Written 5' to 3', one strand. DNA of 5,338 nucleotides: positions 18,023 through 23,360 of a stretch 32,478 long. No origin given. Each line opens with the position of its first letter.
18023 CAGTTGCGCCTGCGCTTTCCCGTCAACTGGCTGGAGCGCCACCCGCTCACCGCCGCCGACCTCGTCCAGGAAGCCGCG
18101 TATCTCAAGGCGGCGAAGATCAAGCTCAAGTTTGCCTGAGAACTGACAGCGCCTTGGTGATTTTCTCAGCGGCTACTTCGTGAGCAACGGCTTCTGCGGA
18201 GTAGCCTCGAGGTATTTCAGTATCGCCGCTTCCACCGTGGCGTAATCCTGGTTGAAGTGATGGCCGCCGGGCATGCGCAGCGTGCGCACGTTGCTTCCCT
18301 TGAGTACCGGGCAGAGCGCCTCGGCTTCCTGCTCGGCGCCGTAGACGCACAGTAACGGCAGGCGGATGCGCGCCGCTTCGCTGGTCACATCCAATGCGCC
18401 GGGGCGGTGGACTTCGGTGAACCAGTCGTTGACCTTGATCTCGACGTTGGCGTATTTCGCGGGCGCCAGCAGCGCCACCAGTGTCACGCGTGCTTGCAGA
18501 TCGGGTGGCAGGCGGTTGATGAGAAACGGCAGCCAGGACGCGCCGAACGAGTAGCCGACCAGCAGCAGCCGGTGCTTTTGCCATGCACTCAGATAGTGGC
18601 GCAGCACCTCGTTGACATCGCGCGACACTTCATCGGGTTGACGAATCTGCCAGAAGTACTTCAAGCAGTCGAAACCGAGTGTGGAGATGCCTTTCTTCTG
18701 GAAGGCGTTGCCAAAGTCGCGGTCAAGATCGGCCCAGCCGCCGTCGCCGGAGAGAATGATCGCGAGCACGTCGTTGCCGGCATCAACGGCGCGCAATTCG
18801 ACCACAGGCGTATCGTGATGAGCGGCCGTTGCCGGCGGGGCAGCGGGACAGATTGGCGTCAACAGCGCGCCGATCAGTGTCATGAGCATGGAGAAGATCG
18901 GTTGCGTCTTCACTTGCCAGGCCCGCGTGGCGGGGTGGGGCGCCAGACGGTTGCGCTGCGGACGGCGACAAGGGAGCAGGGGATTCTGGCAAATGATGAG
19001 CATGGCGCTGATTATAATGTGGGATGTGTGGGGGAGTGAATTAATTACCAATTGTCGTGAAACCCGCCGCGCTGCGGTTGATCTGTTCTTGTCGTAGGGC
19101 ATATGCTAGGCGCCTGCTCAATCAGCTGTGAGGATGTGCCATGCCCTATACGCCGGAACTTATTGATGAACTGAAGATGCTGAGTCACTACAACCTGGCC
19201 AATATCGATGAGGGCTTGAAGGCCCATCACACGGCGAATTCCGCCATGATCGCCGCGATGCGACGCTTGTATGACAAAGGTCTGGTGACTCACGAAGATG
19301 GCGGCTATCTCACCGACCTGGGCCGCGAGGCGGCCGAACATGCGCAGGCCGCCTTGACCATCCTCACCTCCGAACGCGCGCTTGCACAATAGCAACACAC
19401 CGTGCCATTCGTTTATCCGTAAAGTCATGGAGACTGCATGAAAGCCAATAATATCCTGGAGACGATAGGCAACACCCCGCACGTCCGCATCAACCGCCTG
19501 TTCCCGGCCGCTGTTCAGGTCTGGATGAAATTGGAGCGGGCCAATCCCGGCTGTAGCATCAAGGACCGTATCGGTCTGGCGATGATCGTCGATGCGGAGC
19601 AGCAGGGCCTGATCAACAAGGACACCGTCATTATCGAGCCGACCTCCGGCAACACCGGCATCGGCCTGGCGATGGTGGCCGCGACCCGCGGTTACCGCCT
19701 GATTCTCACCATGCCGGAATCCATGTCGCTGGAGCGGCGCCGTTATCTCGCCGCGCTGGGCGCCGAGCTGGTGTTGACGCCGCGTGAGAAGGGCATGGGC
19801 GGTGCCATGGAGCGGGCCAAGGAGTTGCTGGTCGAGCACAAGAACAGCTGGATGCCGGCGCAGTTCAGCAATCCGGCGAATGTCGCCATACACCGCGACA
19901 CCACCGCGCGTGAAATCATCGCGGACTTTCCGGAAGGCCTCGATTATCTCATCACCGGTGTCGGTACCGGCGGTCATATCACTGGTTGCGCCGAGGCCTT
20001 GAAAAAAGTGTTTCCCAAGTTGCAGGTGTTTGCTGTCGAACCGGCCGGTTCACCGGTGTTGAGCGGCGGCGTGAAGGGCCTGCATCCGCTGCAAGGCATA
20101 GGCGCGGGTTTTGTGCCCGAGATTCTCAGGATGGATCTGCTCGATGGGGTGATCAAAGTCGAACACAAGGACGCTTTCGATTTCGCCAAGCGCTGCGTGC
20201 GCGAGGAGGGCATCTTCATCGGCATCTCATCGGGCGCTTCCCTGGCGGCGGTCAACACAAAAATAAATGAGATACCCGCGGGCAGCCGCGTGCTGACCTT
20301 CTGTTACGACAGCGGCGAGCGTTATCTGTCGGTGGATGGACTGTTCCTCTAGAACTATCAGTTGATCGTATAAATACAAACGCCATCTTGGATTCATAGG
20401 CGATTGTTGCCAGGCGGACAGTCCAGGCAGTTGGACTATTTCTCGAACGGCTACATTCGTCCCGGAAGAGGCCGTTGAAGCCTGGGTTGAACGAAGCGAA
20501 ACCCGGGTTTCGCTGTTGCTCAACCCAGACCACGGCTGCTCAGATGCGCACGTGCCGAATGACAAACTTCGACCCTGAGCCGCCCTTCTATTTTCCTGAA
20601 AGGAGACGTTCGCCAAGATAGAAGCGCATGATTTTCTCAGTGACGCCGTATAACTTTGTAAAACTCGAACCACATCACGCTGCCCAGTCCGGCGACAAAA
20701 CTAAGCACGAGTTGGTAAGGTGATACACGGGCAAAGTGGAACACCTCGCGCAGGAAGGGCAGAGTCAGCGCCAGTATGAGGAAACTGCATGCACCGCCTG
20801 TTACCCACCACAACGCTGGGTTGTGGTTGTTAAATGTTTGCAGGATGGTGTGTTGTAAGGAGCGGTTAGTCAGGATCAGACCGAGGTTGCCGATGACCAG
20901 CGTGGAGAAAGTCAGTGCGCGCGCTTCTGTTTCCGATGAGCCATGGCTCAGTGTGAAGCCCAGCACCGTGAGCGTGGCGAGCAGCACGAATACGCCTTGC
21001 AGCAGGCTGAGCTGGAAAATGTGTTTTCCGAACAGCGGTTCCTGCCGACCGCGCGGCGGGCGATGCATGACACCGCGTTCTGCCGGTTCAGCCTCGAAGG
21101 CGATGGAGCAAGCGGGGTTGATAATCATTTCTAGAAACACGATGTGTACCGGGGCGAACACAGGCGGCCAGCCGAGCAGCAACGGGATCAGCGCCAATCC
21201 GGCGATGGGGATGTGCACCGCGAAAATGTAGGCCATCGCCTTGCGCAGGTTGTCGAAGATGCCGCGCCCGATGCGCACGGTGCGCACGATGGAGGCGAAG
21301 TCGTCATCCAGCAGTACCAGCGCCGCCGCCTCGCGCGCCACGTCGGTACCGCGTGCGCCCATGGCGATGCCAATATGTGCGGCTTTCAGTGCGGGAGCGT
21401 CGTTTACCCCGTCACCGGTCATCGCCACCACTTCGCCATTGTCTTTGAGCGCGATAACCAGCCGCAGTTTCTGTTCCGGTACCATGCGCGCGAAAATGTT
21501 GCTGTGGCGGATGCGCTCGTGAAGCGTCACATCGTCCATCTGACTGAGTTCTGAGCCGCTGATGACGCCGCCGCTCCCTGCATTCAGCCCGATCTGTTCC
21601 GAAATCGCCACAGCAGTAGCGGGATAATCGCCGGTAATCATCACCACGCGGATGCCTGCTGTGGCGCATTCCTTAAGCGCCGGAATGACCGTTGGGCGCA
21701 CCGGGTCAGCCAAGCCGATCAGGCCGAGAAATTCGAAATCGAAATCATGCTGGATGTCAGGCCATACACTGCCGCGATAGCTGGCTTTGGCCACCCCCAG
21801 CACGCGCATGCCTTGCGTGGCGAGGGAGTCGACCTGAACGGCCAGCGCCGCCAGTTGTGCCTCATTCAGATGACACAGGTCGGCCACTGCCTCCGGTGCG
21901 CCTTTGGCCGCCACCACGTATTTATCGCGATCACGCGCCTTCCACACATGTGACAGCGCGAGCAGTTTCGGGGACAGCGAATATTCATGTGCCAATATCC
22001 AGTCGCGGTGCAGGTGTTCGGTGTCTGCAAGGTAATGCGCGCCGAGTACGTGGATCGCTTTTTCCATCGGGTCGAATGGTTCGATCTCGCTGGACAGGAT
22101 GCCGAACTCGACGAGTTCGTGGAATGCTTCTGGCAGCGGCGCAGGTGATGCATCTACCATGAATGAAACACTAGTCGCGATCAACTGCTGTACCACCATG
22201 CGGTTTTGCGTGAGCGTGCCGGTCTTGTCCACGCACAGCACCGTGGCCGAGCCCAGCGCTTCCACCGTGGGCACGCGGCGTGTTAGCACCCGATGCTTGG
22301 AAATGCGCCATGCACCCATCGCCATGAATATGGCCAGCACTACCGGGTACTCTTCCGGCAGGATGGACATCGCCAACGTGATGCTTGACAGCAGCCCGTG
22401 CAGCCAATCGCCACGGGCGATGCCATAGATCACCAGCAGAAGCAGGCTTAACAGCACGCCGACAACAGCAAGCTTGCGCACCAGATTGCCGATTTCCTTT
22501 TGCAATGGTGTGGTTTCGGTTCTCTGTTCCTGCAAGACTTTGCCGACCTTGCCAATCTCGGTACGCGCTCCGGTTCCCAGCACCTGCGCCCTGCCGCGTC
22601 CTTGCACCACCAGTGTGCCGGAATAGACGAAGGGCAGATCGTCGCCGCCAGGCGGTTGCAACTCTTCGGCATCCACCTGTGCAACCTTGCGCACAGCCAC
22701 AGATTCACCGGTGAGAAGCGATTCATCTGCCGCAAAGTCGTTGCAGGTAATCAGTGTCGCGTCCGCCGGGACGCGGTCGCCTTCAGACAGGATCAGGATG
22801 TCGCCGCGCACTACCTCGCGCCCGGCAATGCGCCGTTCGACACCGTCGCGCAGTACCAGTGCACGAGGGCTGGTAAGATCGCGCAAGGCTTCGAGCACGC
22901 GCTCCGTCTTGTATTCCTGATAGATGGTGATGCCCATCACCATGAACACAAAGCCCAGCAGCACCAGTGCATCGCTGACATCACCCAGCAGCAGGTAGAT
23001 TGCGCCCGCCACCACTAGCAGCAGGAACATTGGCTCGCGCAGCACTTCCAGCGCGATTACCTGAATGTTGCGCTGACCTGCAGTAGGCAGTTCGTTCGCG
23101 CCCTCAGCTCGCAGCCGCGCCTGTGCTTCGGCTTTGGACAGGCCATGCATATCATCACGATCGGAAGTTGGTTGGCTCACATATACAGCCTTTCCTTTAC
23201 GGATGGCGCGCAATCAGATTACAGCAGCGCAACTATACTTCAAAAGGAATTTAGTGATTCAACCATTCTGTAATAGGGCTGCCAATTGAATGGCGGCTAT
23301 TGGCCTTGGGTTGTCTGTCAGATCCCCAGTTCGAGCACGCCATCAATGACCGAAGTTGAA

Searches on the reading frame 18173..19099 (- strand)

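Call 9: search_protein_families(library=pfam, proteins=[window:18173-19099:-], max_evalue=0.001)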
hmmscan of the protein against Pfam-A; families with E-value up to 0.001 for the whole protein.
window:18173-19099:- (308 aa): 1 family
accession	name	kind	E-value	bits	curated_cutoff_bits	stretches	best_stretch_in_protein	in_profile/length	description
PF06057.17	VirJ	-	7.2e-56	189.5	22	1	110-298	1-188/191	Bacterial virulence protein (VirJ)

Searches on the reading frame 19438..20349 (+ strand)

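Call 9: search_protein_families(library=pfam, proteins=[window:19438-20349:+], max_evalue=0.001)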
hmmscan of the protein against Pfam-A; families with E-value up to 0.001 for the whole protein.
window:19438-20349:+ (304 aa): 1 family
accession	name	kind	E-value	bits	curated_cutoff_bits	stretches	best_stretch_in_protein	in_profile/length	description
PF00291.31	PALP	-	3.8e-67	227.1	35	1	7-288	2-292/295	Pyridoxal-phosphate dependent enzyme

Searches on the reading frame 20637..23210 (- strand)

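Call 9: search_protein_families(library=pfam, proteins=[window:20637-23210:-], max_evalue=0.001)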
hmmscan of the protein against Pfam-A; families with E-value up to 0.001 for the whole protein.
window:20637-23210:- (857 aa): 5 families
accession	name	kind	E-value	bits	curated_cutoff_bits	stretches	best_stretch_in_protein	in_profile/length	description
PF00122.25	E1-E2_ATPase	-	6.6e-39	133.7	28.1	1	112-306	2-181/181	E1-E2 ATPase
PF00689.26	Cation_ATPase_C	-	4.2e-37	128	27.3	1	682-854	1-175/175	Cation transporting ATPase, C-terminus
PF00702.32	Hydrolase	-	7.1e-21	75.9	26.4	1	324-612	3-191/191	haloacid dehalogenase-like hydrolase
PF00690.31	Cation_ATPase_N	-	3.1e-08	33.6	20.4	1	20-71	17-68/69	Cation transporter/ATPase, N-terminus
PF12710.13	HAD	-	0.00048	21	27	0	476-609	59-189/189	haloacid dehalogenase-like hydrolase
